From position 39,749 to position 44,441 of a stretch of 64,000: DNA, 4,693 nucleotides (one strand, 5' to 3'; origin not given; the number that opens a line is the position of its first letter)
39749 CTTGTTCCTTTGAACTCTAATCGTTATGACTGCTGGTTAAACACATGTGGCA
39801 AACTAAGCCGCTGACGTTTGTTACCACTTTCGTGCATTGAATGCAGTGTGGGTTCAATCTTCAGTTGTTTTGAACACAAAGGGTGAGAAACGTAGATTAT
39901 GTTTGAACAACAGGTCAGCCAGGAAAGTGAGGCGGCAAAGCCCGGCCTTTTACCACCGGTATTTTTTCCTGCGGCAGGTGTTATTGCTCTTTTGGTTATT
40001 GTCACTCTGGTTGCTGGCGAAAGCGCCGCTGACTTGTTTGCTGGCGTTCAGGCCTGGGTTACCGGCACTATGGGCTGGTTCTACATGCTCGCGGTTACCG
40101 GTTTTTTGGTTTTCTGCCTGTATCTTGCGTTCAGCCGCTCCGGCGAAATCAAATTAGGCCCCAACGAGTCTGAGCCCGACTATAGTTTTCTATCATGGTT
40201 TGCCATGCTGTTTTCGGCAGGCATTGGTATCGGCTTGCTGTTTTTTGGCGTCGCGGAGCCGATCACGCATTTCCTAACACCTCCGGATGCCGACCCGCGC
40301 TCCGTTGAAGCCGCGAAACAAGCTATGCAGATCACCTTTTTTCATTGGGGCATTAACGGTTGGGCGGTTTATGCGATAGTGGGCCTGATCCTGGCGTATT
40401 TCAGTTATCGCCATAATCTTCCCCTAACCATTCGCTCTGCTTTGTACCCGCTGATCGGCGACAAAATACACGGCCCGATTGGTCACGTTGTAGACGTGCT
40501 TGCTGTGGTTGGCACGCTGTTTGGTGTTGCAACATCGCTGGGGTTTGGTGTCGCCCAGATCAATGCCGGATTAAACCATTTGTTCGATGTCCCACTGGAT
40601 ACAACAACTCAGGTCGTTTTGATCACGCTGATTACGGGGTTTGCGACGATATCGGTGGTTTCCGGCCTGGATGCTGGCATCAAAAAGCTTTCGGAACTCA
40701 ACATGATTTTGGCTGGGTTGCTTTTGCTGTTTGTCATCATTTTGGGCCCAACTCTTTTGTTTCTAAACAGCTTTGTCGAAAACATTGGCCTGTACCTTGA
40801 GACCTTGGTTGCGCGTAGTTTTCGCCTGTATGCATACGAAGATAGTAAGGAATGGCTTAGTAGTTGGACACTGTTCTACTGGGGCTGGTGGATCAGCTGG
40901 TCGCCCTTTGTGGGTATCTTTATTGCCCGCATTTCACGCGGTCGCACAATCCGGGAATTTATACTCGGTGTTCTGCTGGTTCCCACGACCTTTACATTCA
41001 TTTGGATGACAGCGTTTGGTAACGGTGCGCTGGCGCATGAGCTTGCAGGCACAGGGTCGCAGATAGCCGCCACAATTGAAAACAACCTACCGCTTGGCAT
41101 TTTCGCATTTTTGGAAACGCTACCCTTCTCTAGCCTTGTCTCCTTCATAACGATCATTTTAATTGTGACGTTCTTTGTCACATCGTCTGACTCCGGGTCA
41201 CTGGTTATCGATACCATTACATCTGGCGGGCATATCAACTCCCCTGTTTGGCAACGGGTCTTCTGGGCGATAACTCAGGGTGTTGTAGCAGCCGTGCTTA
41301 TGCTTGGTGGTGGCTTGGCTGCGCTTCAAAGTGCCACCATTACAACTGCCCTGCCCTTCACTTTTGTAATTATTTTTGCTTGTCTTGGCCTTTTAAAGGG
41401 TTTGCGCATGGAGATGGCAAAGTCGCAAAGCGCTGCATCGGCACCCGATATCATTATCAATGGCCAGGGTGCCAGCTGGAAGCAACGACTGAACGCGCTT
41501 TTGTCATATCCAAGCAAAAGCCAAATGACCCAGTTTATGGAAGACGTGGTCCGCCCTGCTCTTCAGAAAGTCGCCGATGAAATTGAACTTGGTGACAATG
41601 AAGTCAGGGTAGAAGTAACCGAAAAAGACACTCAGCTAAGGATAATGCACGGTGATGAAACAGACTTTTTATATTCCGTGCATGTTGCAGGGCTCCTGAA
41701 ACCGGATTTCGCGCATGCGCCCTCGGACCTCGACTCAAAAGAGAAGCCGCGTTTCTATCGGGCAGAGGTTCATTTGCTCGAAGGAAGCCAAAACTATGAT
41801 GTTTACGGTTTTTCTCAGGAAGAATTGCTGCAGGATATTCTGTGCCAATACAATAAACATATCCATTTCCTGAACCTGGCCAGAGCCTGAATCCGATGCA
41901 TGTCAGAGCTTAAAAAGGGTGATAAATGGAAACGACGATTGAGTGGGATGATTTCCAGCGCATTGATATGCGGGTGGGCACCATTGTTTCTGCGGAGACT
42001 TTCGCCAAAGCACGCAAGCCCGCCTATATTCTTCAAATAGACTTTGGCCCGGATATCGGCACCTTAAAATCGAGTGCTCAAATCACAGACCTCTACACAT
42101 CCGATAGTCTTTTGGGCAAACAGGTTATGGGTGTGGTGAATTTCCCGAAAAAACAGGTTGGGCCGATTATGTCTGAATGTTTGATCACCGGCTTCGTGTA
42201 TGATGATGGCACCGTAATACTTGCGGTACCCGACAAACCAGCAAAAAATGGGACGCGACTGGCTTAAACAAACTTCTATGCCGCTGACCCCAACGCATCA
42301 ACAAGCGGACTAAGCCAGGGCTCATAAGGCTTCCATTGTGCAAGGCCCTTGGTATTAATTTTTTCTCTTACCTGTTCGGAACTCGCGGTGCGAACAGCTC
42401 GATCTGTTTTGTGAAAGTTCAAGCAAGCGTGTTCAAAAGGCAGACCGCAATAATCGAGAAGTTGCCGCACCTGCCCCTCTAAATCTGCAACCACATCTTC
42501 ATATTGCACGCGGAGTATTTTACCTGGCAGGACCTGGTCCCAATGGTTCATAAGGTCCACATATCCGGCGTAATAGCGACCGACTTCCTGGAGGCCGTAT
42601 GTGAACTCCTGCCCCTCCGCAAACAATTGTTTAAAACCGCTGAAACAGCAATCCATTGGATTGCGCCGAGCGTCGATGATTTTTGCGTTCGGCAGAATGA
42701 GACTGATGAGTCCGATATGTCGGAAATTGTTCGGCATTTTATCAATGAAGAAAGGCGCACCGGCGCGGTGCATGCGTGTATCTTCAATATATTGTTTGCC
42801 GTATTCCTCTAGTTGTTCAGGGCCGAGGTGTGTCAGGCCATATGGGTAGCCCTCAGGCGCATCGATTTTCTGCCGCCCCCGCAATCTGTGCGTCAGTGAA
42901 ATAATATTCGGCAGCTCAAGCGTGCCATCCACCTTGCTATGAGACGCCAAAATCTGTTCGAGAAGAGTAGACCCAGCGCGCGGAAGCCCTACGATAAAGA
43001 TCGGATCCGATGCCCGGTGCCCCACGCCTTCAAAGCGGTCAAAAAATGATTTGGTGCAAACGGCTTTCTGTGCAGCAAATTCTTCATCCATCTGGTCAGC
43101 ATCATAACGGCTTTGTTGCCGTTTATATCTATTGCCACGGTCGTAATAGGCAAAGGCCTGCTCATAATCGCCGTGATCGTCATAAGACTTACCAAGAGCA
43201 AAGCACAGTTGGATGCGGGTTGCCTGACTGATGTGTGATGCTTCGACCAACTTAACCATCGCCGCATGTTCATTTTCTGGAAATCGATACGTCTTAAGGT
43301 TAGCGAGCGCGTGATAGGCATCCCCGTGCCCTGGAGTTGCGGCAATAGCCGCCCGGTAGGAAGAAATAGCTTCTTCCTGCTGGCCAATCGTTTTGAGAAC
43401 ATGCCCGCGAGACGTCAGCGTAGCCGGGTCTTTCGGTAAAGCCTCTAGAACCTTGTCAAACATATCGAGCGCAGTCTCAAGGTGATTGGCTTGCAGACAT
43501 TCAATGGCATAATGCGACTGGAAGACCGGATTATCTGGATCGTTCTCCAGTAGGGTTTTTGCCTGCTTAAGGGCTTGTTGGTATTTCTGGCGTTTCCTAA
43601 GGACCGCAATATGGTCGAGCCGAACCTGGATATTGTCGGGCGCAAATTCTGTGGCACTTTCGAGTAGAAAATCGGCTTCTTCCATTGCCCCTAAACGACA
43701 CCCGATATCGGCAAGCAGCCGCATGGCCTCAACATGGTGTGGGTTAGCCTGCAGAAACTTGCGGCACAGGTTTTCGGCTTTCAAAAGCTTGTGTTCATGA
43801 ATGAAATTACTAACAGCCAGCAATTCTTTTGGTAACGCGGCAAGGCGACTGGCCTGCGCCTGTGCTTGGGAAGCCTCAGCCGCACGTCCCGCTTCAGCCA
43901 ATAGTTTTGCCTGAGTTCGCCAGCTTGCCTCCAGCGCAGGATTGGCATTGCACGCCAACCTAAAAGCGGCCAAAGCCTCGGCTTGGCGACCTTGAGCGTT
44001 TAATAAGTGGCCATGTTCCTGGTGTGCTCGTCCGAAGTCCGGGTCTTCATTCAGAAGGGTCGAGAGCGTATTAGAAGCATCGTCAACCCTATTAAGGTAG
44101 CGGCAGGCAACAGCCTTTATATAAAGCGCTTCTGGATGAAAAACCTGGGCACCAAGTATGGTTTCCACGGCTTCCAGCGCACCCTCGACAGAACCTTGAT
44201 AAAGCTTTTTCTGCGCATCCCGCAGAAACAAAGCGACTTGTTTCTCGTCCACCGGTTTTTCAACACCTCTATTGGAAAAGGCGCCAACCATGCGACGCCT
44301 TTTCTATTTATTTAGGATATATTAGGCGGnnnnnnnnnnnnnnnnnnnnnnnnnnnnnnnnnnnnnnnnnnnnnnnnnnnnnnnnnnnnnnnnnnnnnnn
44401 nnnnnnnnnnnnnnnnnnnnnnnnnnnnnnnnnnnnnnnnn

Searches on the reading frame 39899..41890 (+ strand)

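Call 10: search_protein_families(library=pfam, proteins=[window:39899-41890:+], max_evalue=0.001)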
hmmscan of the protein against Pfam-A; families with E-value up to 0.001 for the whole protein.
window:39899-41890:+ (663 aa): 1 family
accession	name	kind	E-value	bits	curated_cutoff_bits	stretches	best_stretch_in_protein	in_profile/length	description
PF02028.23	BCCT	-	1.7e-202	673.7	27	1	21-504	1-484/485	BCCT, betaine/carnitine/choline family transporter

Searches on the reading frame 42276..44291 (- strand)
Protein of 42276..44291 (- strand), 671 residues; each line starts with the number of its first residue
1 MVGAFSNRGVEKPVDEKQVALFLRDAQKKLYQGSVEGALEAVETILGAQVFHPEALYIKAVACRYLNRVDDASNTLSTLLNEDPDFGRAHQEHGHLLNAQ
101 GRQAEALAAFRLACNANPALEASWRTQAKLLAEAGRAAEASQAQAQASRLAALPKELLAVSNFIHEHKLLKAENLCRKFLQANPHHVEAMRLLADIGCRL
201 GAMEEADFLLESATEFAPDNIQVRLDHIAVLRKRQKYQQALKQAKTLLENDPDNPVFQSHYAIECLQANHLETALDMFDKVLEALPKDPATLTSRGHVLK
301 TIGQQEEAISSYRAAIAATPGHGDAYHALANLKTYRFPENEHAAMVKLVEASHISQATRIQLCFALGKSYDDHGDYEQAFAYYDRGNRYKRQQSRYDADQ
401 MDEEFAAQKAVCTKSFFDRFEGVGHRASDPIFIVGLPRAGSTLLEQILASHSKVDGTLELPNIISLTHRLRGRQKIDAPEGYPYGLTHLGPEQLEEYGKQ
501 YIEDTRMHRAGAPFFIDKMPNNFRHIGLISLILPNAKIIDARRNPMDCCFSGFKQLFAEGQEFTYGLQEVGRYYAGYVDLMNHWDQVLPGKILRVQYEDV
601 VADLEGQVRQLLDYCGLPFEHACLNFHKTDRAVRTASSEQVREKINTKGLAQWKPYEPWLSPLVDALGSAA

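Call 23: search_protein_families(library=pfam, proteins=[window:42276-44291:-], max_evalue=0.00001)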
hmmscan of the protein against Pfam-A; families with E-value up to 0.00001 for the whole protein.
window:42276-44291:- (671 aa): 12 families
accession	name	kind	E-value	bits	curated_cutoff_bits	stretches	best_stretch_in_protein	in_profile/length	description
PF13469.12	Sulfotransfer_3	-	1e-52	180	27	1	430-620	1-215/216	Sulfotransferase family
PF14559.12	TPR_19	-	4.3e-19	69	25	0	166-223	4-61/68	Tetratricopeptide repeat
PF13428.12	TPR_14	-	2.7e-17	62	23.5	0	291-332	3-44/44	Tetratricopeptide repeat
PF13432.12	TPR_16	-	9.1e-17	61.6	32.7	0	65-118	9-62/65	Tetratricopeptide repeat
PF07719.23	TPR_2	-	4.6e-14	51.7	27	0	362-385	3-26/34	Tetratricopeptide repeat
PF00685.33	Sulfotransfer_1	-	2.4e-13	50.5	22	1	429-643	2-221/255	Sulfotransferase domain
PF13431.12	TPR_17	-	1e-12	47.7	24.4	0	278-309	2-33/34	Tetratricopeptide repeat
PF23914.1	TPR_CcmH_CycH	-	5e-12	46.4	42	1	177-289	40-155/158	Cytochrome c-type biogenesis protein H TPR domain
PF13181.12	TPR_8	-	8.8e-12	44.6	25.7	0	293-321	5-33/34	Tetratricopeptide repeat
PF00515.34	TPR_1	-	2.8e-09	36.8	27.8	0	363-385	4-26/34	Tetratricopeptide repeat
PF13414.12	TPR_11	-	5.7e-08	32.8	26.8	0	296-332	1-37/42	TPR repeat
PF25064.1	ARM_TT21_5th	-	1.8e-06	28.6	27.8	0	188-280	2-97/117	TT21 fifth ARM repeats domain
